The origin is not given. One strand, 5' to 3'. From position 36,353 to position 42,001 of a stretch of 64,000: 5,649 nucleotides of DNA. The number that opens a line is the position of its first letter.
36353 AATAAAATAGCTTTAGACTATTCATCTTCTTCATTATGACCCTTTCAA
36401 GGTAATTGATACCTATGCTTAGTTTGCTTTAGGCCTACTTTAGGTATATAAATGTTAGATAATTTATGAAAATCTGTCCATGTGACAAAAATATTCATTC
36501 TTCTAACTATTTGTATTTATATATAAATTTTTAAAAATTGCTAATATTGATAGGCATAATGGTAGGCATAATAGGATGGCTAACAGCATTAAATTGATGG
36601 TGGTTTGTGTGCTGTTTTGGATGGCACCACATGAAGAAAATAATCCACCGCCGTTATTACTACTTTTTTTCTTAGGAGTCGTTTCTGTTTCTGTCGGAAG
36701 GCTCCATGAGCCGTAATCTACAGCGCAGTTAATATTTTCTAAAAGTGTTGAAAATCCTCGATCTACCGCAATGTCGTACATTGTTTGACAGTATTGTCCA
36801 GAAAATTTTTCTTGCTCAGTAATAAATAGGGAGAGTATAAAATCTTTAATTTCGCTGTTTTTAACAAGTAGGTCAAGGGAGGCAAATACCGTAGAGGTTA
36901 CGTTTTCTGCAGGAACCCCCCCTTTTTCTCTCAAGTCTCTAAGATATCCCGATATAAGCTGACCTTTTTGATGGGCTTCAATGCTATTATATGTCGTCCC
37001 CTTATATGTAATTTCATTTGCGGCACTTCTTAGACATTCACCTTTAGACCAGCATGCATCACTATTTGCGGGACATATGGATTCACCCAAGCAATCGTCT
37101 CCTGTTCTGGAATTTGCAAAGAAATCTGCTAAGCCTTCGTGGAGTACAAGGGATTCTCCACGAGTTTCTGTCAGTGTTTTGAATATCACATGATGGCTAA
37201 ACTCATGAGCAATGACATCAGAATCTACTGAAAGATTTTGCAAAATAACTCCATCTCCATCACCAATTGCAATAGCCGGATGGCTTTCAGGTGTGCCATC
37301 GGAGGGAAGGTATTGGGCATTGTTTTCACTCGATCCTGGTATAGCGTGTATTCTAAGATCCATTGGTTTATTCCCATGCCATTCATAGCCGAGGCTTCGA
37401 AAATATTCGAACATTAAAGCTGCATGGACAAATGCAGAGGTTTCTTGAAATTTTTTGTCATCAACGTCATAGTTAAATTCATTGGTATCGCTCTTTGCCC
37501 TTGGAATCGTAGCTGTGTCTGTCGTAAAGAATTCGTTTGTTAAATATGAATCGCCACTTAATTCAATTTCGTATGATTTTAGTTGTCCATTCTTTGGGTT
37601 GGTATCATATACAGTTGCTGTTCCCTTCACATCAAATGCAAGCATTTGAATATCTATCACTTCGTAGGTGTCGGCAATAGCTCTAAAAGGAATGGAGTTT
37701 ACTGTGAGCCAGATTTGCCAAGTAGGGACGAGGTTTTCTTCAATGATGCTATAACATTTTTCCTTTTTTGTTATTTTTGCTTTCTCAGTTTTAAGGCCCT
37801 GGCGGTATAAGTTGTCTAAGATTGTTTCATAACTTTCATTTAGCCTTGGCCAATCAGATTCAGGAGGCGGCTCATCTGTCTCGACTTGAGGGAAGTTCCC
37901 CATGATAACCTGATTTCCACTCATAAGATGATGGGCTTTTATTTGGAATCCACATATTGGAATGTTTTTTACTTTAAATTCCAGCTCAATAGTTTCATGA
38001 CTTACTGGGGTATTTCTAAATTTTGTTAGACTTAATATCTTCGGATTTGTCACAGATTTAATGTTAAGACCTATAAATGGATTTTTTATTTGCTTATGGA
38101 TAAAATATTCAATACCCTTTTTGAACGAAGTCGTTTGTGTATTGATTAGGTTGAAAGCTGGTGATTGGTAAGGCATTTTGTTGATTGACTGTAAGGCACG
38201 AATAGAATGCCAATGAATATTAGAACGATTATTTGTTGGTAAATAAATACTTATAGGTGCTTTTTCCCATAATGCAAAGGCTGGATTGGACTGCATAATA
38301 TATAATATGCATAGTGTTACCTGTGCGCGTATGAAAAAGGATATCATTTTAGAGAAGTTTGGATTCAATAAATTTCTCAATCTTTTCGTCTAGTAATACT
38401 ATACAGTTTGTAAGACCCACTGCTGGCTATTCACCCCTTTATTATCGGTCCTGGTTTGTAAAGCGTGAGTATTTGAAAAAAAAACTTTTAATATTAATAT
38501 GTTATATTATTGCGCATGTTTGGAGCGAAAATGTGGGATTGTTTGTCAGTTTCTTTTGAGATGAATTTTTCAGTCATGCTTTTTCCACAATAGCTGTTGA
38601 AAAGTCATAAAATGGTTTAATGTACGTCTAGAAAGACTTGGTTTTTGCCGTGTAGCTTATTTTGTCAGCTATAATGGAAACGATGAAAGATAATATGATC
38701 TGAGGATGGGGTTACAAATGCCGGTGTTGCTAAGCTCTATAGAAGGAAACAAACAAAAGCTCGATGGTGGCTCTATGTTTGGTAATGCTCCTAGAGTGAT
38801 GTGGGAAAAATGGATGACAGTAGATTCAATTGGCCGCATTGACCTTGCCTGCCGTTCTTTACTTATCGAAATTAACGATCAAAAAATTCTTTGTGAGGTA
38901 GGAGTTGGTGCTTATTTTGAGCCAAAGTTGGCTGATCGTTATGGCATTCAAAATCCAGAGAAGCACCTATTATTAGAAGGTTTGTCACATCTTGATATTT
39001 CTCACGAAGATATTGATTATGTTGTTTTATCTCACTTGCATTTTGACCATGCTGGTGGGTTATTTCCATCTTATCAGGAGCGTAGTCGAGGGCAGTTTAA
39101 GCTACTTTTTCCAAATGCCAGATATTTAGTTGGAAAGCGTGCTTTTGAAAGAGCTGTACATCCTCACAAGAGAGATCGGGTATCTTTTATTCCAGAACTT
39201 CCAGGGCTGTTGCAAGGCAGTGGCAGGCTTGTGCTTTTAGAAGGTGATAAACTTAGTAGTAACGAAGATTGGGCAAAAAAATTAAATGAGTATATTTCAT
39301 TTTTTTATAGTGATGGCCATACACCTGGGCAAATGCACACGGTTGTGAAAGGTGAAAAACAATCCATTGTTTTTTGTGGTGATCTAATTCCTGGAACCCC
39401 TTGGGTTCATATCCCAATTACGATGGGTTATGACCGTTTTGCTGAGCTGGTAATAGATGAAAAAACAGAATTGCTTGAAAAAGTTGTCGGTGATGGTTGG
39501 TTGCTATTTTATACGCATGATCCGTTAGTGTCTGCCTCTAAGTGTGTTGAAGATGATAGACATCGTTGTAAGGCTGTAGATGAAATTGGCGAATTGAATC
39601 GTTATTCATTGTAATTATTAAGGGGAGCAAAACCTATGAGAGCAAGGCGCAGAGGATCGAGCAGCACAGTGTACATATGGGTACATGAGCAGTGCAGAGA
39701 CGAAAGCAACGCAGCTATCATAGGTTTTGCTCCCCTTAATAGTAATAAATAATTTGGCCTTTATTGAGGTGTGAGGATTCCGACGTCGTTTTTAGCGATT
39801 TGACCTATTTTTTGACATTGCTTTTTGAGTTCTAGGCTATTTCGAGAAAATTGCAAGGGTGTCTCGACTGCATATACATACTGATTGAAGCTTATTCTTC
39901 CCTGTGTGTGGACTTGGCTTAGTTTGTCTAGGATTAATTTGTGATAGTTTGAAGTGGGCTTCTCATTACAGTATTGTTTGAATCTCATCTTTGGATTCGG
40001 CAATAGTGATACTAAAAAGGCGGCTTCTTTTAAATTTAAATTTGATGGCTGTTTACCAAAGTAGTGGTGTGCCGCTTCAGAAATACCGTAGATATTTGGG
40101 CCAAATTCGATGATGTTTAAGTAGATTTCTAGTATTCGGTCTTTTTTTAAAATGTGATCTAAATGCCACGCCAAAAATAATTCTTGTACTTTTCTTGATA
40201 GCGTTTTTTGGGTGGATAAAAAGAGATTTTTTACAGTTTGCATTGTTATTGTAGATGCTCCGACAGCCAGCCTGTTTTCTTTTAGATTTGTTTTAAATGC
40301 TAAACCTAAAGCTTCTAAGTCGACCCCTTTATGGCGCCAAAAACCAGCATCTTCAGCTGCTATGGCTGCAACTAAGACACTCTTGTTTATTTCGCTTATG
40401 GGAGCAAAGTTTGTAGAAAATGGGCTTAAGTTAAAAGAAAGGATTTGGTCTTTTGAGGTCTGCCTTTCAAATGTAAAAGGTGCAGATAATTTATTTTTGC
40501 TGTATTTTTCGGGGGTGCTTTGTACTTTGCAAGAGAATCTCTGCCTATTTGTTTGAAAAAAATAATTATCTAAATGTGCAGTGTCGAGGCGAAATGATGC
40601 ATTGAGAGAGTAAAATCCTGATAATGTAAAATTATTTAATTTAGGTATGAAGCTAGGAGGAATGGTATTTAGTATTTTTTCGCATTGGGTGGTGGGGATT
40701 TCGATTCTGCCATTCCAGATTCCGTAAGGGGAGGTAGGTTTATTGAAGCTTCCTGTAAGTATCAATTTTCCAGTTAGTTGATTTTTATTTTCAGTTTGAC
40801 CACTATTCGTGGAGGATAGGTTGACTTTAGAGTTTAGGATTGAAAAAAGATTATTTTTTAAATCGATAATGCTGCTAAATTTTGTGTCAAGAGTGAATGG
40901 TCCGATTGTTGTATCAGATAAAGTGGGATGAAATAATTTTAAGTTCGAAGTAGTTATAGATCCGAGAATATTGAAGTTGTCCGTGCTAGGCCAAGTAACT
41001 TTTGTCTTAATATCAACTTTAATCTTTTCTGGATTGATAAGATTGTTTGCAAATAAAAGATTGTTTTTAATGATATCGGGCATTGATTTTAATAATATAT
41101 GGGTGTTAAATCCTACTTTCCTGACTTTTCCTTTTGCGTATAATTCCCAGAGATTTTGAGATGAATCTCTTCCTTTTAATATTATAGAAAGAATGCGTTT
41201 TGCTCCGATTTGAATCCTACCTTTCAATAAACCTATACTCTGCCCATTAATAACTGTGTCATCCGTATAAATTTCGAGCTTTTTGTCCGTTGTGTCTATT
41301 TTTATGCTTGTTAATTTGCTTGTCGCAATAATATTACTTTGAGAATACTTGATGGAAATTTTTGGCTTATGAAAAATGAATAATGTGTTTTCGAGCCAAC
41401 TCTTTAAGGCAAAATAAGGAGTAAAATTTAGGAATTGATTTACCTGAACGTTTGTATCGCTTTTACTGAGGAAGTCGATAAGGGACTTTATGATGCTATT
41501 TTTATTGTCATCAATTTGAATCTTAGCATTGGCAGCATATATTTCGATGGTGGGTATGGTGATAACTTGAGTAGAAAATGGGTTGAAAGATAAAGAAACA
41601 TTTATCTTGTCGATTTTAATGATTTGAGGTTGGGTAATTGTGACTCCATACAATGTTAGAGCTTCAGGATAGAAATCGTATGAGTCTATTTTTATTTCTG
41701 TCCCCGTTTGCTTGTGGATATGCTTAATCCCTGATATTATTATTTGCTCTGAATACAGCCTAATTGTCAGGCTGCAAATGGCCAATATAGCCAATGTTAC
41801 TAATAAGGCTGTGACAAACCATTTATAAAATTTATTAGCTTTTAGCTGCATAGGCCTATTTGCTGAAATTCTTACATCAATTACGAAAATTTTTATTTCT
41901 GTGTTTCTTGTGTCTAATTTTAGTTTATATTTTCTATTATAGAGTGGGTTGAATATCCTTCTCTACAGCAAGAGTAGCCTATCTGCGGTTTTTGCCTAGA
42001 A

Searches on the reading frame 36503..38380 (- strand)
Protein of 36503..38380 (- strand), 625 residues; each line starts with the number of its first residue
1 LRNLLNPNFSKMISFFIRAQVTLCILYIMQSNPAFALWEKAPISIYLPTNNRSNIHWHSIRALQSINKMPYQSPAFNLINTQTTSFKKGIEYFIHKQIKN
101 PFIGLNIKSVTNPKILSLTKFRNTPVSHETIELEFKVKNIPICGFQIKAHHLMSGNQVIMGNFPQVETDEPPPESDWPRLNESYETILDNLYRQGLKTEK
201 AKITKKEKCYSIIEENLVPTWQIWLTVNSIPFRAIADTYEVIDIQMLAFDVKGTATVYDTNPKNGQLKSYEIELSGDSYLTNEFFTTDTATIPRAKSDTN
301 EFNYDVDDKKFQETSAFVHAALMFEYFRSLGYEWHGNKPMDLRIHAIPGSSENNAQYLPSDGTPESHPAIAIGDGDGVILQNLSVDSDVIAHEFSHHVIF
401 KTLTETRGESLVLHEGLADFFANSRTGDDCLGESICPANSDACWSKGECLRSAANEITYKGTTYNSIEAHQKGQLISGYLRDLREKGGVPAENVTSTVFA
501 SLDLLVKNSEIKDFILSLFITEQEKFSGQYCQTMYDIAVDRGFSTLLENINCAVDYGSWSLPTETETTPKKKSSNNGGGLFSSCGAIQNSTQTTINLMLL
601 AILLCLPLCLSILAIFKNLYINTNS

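Call 52: search_protein_families(library=pfam, proteins=[window:36503-38380:-], max_evalue=0.00001)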
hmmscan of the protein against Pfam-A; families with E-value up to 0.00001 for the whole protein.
window:36503-38380:- (625 aa): 1 family
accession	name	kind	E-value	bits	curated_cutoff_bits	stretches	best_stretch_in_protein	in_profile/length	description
PF01447.24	Peptidase_M4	-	2e-07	32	22.4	1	290-399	47-144/145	Thermolysin metallopeptidase, catalytic domain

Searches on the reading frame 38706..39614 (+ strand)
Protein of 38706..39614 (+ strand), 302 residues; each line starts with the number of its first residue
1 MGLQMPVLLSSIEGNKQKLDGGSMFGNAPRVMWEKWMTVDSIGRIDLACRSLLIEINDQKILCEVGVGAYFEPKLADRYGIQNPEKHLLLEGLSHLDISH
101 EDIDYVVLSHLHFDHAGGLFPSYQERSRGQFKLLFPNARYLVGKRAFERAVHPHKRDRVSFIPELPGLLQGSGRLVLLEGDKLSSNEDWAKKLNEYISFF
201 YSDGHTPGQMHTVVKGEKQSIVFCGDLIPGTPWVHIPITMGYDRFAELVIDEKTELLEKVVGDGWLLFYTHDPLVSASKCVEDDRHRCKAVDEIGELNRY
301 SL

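Call 52: search_protein_families(library=pfam, proteins=[window:38706-39614:+], max_evalue=0.00001)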
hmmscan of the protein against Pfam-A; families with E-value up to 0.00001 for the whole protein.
window:38706-39614:+ (302 aa): 1 family
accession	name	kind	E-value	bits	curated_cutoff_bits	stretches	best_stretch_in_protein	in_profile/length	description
PF00753.33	Lactamase_B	-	3.9e-14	53.5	22.7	1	47-119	4-60/196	Metallo-beta-lactamase superfamily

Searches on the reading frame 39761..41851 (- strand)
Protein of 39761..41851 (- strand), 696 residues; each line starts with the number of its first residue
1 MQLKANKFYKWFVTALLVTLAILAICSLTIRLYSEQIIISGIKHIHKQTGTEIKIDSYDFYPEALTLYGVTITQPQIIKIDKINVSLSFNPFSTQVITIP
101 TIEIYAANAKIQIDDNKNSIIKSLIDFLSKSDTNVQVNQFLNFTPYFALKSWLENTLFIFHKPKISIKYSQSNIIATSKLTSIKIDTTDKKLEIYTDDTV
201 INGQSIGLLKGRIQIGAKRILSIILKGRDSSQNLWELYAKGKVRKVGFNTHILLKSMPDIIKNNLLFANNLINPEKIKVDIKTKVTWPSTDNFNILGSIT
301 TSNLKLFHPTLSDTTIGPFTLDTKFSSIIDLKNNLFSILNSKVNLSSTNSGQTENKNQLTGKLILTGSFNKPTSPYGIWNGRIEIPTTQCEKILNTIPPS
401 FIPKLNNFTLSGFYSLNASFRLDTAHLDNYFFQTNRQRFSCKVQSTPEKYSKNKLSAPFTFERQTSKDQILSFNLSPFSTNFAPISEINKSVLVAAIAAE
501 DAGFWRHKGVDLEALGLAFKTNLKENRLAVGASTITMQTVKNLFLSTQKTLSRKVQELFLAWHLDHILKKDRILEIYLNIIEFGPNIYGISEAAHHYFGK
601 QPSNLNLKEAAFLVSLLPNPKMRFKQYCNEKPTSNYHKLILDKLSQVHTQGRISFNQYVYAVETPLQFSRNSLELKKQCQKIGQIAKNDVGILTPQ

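Call 52: search_protein_families(library=pfam, proteins=[window:39761-41851:-], max_evalue=0.00001)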
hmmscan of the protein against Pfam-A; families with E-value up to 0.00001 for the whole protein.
window:39761-41851:- (696 aa): 2 families
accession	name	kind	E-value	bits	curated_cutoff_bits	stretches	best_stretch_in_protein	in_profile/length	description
PF00912.28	Transgly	-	4e-52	176.6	27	1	479-643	13-176/178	Transglycosylase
PF05170.20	AsmA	-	2.8e-08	33.5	29.8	1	5-137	4-143/607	AsmA family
